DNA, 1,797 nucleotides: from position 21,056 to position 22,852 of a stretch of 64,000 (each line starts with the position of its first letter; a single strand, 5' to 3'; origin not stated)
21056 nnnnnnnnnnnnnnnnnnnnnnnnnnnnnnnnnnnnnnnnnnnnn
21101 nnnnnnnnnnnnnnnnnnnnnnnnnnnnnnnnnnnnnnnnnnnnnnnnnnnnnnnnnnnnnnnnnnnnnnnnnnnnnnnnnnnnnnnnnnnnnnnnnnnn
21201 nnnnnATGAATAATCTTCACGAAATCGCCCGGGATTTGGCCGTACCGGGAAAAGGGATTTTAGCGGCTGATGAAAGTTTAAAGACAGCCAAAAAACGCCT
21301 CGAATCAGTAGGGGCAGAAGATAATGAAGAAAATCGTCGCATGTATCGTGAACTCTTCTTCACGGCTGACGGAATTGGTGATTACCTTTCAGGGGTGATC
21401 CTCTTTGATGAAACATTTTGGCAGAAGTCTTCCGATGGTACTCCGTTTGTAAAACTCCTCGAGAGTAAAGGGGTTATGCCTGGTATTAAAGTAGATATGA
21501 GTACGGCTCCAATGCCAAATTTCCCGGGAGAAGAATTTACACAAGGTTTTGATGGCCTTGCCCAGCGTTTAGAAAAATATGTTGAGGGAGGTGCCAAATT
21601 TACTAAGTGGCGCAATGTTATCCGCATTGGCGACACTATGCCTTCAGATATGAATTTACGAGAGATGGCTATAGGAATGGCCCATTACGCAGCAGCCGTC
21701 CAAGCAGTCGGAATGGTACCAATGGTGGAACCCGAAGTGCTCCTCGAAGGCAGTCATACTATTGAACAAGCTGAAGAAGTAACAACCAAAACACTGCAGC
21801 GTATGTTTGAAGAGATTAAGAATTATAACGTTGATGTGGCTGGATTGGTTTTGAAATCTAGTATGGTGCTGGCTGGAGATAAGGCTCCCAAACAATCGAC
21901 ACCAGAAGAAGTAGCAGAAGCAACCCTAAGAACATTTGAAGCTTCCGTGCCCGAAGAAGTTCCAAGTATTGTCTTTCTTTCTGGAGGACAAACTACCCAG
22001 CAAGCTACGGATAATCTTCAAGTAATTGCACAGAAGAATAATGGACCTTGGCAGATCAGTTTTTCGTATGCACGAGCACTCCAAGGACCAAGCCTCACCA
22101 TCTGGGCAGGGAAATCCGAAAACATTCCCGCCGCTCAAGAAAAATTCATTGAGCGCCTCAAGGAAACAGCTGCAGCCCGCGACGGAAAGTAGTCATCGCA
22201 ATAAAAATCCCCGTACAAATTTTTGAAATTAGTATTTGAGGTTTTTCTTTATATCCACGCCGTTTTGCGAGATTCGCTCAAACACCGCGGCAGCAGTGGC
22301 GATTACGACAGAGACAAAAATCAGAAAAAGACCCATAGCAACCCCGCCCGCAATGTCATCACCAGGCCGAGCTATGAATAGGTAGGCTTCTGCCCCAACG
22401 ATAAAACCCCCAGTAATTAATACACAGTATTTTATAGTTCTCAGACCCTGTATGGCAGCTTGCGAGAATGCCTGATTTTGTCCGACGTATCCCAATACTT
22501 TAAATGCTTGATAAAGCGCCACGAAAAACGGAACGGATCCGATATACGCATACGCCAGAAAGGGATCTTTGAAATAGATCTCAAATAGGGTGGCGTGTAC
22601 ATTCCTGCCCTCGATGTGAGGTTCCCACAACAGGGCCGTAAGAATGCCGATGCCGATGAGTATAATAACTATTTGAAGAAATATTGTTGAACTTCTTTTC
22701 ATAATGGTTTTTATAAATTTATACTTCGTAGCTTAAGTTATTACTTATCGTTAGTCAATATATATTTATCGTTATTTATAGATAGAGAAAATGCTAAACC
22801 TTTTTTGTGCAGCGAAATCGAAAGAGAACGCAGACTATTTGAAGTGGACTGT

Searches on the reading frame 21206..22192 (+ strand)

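Call 9: search_protein_families(library=pfam, proteins=[window:21206-22192:+], max_evalue=0.001)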
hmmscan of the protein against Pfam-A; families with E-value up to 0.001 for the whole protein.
window:21206-22192:+ (328 aa): 1 family
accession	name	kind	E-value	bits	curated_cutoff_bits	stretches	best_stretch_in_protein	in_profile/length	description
PF00274.25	Glycolytic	-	1.3e-118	396.2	22.2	1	4-328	2-328/349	Fructose-bisphosphate aldolase class-I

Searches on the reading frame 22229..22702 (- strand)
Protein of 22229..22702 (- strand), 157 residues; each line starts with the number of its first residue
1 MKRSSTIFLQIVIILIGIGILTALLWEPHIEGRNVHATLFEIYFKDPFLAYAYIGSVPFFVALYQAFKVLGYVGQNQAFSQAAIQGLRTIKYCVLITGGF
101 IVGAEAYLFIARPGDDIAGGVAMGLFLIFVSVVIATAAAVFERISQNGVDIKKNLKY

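Call 9: search_protein_families(library=pfam, proteins=[window:22229-22702:-], max_evalue=0.001)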
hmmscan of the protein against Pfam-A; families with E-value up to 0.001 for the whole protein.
window:22229-22702:- (157 aa): 1 family
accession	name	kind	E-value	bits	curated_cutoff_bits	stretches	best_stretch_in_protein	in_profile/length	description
PF11188.13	DUF2975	-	2.2e-22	79.8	27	1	43-153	15-124/130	Protein of unknown function (DUF2975)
